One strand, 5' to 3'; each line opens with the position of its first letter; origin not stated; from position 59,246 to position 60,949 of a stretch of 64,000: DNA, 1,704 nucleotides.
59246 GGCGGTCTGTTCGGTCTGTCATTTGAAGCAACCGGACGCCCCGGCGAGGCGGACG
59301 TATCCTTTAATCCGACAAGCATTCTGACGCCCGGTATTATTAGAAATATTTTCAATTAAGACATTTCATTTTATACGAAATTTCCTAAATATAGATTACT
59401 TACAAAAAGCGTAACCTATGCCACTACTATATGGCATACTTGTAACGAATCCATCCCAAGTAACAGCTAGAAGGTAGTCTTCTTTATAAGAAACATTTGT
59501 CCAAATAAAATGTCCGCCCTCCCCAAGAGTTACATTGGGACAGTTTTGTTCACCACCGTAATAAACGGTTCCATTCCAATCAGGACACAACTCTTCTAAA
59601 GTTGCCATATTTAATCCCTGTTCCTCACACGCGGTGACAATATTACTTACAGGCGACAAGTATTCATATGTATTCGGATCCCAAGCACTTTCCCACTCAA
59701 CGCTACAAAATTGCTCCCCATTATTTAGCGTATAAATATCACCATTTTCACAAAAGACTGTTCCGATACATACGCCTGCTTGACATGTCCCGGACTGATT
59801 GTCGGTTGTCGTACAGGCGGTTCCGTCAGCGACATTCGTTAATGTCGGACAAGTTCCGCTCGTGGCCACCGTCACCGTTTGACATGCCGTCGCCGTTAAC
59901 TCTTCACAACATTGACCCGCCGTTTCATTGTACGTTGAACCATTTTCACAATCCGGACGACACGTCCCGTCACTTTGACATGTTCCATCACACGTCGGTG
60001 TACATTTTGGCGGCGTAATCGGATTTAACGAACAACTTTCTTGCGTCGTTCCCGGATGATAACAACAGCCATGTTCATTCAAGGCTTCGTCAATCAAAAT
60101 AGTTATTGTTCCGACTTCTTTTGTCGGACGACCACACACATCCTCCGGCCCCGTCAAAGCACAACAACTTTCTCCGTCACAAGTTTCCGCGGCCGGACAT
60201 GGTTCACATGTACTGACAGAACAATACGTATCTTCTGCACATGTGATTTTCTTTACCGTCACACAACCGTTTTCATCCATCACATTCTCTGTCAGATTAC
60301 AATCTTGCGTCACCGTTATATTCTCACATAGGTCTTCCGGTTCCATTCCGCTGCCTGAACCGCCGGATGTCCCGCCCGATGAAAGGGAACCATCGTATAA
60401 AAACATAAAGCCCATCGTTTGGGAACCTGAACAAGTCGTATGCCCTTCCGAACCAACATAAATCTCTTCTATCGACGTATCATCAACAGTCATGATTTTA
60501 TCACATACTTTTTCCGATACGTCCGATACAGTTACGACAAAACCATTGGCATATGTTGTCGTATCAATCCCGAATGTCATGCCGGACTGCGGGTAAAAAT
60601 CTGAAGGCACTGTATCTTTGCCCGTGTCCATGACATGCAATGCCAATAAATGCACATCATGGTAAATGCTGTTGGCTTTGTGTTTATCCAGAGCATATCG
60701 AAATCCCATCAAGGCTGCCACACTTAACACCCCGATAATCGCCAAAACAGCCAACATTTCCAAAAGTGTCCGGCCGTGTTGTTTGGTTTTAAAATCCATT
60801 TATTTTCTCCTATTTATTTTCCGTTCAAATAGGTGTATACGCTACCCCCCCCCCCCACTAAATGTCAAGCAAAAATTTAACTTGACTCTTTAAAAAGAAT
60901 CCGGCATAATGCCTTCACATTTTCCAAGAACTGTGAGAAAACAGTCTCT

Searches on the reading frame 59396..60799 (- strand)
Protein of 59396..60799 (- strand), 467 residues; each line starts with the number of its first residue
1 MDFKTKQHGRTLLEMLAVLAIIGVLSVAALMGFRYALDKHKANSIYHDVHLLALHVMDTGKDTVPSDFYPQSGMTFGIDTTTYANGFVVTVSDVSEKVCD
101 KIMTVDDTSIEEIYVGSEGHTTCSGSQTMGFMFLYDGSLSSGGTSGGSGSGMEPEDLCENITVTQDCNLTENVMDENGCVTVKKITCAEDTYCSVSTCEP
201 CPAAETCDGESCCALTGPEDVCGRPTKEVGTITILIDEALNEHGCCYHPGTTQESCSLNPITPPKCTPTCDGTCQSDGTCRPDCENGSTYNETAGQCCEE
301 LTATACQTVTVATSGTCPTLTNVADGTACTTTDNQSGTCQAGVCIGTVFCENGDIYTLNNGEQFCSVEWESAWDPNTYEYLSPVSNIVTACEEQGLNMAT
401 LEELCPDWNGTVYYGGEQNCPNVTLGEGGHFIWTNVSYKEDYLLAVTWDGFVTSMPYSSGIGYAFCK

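Call 8: search_protein_families(library=pfam, proteins=[window:59396-60799:-], max_evalue=0.01)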
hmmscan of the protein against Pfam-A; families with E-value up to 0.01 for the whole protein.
window:59396-60799:- (467 aa): 1 family
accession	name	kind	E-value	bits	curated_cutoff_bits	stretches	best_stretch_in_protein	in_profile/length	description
PF07963.17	N_methyl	-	3.7e-05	23.6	21.2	1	5-30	2-27/27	Prokaryotic N-terminal methylation motif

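Call 11: find_encoding_contigs(protein=window:59396-60799:-, flank=3000, max_places=10)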
Protein window:59396-60799:- (467 aa): no gene with exactly this product is on record in the collection.

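Call 14: find_homologous_proteins(query=window:59396-60799:-, max_evalue=0.00001)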
Query window:59396-60799:- (467 aa): 93 proteins with E <= 0.00001 among 8000 candidates.
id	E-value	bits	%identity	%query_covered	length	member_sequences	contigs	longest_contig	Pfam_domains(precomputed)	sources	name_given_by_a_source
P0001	5.1e-284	960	90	100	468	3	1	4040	-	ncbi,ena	-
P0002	6.7e-208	709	77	93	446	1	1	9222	-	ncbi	-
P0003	5.3e-199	680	69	99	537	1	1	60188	-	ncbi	-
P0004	1.6e-174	599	62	99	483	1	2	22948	-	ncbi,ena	-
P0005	1.3e-172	593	61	99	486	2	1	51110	-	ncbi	-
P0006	1.7e-168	579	61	98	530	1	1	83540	-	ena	-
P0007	8.6e-167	574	65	87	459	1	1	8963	-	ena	-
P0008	5.8e-166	571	58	99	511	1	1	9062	-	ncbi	-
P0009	1.1e-161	557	58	99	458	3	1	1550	-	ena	-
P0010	5.7e-154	531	59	94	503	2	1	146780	-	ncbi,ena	-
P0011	5.4e-151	522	58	87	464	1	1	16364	-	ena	-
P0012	4.3e-146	505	68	74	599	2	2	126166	-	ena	-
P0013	9.5e-139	481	52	94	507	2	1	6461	-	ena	-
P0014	1.8e-136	474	64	71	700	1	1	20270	-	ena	-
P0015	6.5e-136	472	60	80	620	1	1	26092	-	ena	-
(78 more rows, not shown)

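Call 16: find_related_loci(query=A1, collection=genome_contigs, flank=3000)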
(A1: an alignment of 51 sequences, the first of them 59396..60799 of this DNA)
Query A1 (467 aa) in genome_contigs; peptide patterns used: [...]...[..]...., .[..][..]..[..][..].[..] (x = any residue, [..] = any of these).
591 stretches matched a pattern (row limit reached: there are more); 538 encode a relative of the query (tblastn E <= 1e-3); the best 80 are kept; 80 distinct loci.
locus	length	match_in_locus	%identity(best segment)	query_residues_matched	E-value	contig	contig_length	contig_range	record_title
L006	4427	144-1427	49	9-416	1e-109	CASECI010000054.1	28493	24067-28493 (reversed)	uncultured Alphaproteobacteria bacterium isolate CO.O44.metabat-bins.45 genome assembly, contig: CO.O44.metabat-bins.45.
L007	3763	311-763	38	6-142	8e-21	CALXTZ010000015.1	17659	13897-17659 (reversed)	MAG: uncultured Alphaproteobacteria bacterium isolate BRZ_AF__bin11 genome assembly, contig: BRZ_AF__NODE_4953_length_17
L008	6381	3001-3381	39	3-116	3e-20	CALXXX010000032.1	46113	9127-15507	MAG: uncultured Alphaproteobacteria bacterium isolate E27__bin304 genome assembly, contig: E27__k127_4454480, whole geno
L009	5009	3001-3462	35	5-139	1e-19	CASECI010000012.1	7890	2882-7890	uncultured Alphaproteobacteria bacterium isolate CO.O44.metabat-bins.45 genome assembly, contig: CO.O44.metabat-bins.45.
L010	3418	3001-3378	40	3-115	1e-19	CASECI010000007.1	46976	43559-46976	uncultured Alphaproteobacteria bacterium isolate CO.O44.metabat-bins.45 genome assembly, contig: CO.O44.metabat-bins.45.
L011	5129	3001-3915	29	7-356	2e-19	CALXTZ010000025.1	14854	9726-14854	MAG: uncultured Alphaproteobacteria bacterium isolate BRZ_AF__bin11 genome assembly, contig: BRZ_AF__NODE_6236_length_14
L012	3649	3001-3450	38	9-139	1e-18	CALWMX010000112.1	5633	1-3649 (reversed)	MAG: uncultured Butyrivibrio sp. isolate E04__bin114 genome assembly, contig: E04__k127_2269004, whole genome shotgun se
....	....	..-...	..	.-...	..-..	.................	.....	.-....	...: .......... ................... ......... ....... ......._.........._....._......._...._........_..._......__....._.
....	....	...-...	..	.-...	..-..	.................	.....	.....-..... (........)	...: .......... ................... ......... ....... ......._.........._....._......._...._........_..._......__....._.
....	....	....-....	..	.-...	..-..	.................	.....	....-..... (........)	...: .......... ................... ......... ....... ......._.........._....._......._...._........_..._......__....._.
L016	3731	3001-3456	37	6-139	8e-18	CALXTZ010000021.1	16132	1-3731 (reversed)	MAG: uncultured Alphaproteobacteria bacterium isolate BRZ_AF__bin11 genome assembly, contig: BRZ_AF__NODE_5613_length_16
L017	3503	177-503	37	2-102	1e-16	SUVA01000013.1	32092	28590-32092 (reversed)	MAG: Alphaproteobacteria bacterium isolate SIG60 NODE_28990_length_32092_cov_3.485781, whole genome shotgun sequence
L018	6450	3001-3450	35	1-133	1e-16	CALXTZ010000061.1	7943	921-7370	MAG: uncultured Alphaproteobacteria bacterium isolate BRZ_AF__bin11 genome assembly, contig: BRZ_AF__NODE_13951_length_7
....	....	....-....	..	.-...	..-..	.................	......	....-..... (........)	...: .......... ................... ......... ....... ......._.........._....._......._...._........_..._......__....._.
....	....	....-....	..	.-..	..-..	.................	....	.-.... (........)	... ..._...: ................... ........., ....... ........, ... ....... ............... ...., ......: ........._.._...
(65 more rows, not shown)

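Call 24: find_encoding_contigs(protein=P0001, flank=1500, max_places=10)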
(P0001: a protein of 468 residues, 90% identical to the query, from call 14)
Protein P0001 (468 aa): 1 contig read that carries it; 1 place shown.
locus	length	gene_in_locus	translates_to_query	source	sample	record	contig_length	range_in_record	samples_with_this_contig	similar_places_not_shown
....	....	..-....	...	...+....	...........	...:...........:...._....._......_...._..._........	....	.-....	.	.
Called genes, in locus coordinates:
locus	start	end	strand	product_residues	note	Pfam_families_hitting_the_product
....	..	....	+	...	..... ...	-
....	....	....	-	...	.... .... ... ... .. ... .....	?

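Call 25: find_encoding_contigs(protein=P0002, flank=1500, max_places=10)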
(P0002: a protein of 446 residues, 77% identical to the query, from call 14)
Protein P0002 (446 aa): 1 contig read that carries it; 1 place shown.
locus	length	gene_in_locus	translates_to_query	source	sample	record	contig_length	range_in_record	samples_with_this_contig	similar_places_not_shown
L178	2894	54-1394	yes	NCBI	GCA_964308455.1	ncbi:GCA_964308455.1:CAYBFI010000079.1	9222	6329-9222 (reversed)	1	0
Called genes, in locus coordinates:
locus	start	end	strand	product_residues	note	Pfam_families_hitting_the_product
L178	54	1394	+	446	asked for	-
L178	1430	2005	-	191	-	PF18306:LDcluster4, PF03641:Lysine_decarbox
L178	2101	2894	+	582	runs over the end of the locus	PF12775:AAA_7 (faint), PF13481:AAA_25 (faint), PF23569:NBD_SMAX1, PF17871:AAA_lid_9, PF07724:AAA_2, PF00004:AAA (weak), PF07728:AAA_5, PF10431:ClpB_D2-small, +3 more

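Call 26: find_encoding_contigs(protein=P0003, flank=1500, max_places=10)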
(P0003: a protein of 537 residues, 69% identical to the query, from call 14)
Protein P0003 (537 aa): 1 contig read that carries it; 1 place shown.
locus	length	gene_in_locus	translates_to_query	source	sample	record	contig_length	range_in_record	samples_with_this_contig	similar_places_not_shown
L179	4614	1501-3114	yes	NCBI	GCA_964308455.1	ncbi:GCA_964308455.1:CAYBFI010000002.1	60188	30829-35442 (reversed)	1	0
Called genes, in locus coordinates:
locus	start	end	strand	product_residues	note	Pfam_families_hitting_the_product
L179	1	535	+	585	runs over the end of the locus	PF00664:ABC_membrane, PF02463:SMC_N, PF00005:ABC_tran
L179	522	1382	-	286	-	PF00924:MS_channel_2nd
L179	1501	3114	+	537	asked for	-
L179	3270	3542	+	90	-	PF04193:PQ-loop (weak)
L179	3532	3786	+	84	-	PF04193:PQ-loop (weak)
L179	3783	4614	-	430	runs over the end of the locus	PF03702:AnmK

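Call 30: find_encoding_contigs(protein=P0004, flank=1500, max_places=10)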
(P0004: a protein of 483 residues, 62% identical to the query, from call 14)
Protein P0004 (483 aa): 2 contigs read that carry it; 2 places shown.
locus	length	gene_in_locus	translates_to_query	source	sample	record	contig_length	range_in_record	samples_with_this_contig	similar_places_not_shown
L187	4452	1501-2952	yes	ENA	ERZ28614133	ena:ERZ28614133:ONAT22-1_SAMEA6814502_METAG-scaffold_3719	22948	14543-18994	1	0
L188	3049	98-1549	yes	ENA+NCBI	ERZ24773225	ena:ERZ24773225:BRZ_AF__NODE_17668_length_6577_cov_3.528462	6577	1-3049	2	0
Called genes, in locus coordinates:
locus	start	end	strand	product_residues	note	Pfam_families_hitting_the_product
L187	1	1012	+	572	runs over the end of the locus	-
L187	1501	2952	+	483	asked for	-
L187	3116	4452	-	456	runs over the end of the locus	-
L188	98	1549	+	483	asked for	-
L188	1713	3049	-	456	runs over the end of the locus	-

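Call 33: find_encoding_contigs(protein=P0005, flank=1500, max_places=10)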
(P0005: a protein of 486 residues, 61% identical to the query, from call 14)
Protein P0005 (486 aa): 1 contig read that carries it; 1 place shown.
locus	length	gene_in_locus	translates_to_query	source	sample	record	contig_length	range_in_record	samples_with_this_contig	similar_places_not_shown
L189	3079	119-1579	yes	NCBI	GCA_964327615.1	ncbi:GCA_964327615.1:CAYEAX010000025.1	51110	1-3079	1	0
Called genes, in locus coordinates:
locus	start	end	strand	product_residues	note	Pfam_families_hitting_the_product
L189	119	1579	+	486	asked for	-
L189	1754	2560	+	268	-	-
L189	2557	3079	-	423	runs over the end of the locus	PF01595:CNNM, PF00571:CBS (weak), PF03471:CorC_HlyC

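Call 34: find_encoding_contigs(protein=P0010, flank=1500, max_places=10)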
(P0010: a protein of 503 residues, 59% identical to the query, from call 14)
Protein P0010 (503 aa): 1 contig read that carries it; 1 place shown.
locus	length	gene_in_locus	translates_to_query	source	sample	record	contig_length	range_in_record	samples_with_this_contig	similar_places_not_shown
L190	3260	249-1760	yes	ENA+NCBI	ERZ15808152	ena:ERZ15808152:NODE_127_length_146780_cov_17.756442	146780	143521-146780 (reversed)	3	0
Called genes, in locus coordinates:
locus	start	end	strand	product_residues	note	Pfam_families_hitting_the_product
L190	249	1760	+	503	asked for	-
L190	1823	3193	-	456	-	-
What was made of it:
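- The cassette sits beside unrelated genes at other loci (calls 25, 26, 30, 34). ffh is an essential housekeeping gene and a poor candidate for stochastic control.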

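Call 38: search_protein_families(library=ncbifam, proteins=[window:59396-60799:-], max_evalue=0.01)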
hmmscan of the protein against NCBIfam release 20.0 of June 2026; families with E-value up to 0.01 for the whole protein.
window:59396-60799:- (467 aa): 2 families
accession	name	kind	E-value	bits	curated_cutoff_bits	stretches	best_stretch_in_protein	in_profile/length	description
TIGR02532.1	IV_pilin_GFxxxE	domain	1.1e-05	25.1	16.3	1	11-30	5-24/24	prepilin-type N-terminal cleavage/methylation domain-containing protein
TIGR01708.2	typeII_sec_gspH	equivalog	0.00052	20.1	80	1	7-42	1-36/169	type II secretion system minor pseudopilin GspH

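Call 39: search_solved_structures(query=window:59396-60799:-, max_evalue=1)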
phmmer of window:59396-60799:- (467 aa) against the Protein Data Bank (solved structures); distinct sequences matched with E-value up to 1: 3.
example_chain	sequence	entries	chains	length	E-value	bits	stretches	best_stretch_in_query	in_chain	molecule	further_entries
9egp_A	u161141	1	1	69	0.33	12.7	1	7-35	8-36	Geopilin domain 1 protein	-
9laa_A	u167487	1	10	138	0.36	12.6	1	6-40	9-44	Type IV pilin protein PilA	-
7tgg_A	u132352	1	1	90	0.62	11.8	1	7-35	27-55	Geopilin domain 1 protein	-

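Call 68: predict_structure(alignment_id=A1)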
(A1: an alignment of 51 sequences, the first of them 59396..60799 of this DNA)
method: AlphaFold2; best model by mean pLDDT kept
length: 467 residues; sequences in the alignment: 51
mean_pLDDT: 78.7   pTM: 0.38
mean pLDDT of the five models: 78.7, 78.5, 78.5, 76.9, 73.3
residues with pLDDT >= 90: 112; 70-90: 261; 50-70: 56; < 50: 38
segments of 3 or more residues with pLDDT < 50: 1-8, 137-164
pLDDT, mean of each block of 10 residues (from residue 1): 47 77 84 84 92 88 89 91 89 93 87 87 91 66 28 36 51 58 65 72 79 74 77 73 79 68 74 84 92 95 95 96 93 88 83 83 80 74 79 87 88 76 73 85 86 81 84
secondary structure, 60 per line:
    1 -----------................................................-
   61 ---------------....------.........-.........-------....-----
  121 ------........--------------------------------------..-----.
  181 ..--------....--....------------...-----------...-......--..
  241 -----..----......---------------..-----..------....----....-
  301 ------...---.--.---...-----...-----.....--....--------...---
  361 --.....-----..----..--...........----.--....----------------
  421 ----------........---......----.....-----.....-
elements in order: H12-59 E76-79 E86-94 H96-104 E112-115 E127-134 E180-182 E191-194 E197-200 E213-215 E227-229 E231-236 E252-257 E288-291 E296-299 E307-309 E320-322 E328-330 E336-340 E343-346 E355-357 E363-367 H383-393 H401-404 E431-438 E442-447 E452-456 E462-466
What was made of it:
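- On Type IVb minor / modular pilin (PilV, CofB, TcpB-like): AF2 model with pLDDT 78.7 (call 68).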

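Call 70: fold_search(model_id=the predicted structure, library=pdb)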
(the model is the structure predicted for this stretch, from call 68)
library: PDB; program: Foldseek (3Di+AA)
matches with E <= 10: 231; with E <= 0.001: 0
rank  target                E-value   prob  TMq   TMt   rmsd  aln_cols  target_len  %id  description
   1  9iuf_A                4.2e-03  1.00  0.22  0.45   5.5       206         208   14  Cryo-EM structure of the type IVb pilus from enterotoxigenic Escherichia coli (released 2025-05-28)
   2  8uhf_E                5.6e-03  1.00  0.19  0.40   6.8       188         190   18  Cryo-EM of Vibrio cholerae toxin co-regulated pilus - asymmetric reconstruction (released 2023-12-06)
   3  8uhf_I                2.6e-02  1.00  0.22  0.47   4.8       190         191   15  Cryo-EM of Vibrio cholerae toxin co-regulated pilus - asymmetric reconstruction (released 2023-12-06)
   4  8uhf_H                3.1e-02  1.00  0.22  0.49   4.8       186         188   16  Cryo-EM of Vibrio cholerae toxin co-regulated pilus - asymmetric reconstruction (released 2023-12-06)
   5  8uhf_A                4.1e-02  0.96  0.17  0.34   6.8       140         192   21  Cryo-EM of Vibrio cholerae toxin co-regulated pilus - asymmetric reconstruction (released 2023-12-06)
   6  3hrv_B                1.5e-01  0.72  0.14  0.31   6.7       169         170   17  Crystal structure of TcpA, a Type IV pilin from Vibrio cholerae El Tor biotype (released 2010-06-16)
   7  3s0t_A                3.1e-01  0.69  0.15  0.32   7.2       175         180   11  Crystal structure of the CofA Type IV pilin subunit from enterotoxigenic E. coli (released 2012-04-11)
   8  3vor                  3.9e-01  0.60  0.14  0.31   7.4       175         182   11  Crystal Structure Analysis of the CofA (released 2012-09-26)
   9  1bv4_B                3.9e-01  0.47  0.11  0.40   9.9       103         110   16  APO-MANNOSE-BINDING PROTEIN-C (released 1999-01-13)
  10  3s0t_B                4.1e-01  0.54  0.14  0.30   7.3       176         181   11  Crystal structure of the CofA Type IV pilin subunit from enterotoxigenic E. coli (released 2012-04-11)
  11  3hrv_A                4.3e-01  0.51  0.14  0.30   7.0       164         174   15  Crystal structure of TcpA, a Type IV pilin from Vibrio cholerae El Tor biotype (released 2010-06-16)
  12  8q4e_A                8.2e-01  0.82  0.08  0.26   1.3        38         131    8  Structure of Legionella pneumophila Lcl C-terminal domain (released 2023-12-27)
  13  6puv                  9.7e-01  0.14  0.11  0.35  11.6       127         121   11  Crystal Structure of the Carbohydrate Recognition Domain of the Human Macrophage Galactose C-Type Lectin (released 2020-07-22)
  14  4gj0_B                1.0e+00  0.14  0.12  0.34  10.1       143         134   12  Crystal structure of CD23 lectin domain mutant S252A (released 2013-06-26)
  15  6i6w                  1.1e+00  0.12  0.08  0.31   9.9       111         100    8  Circular permutant of ribosomal protein S6, adding 6aa to C terminal of P68-69 (released 2019-11-27)
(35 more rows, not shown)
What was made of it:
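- On Bordetella fim-type C-stretch promoters: The proteins are type IV prepilin-like (calls 8, 38, 70).
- On Type IVb minor / modular pilin (PilV, CofB, TcpB-like): The best Foldseek PDB matches are CofA (9iuf) and TcpA (8uhf), with E 4e-3 to 6e-3 and probability 1.0 (call 70).
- The protein has a prepilin motif and a type IVb pilin fold, with top PDB matches CofA and TcpA (calls 8, 38, 70).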
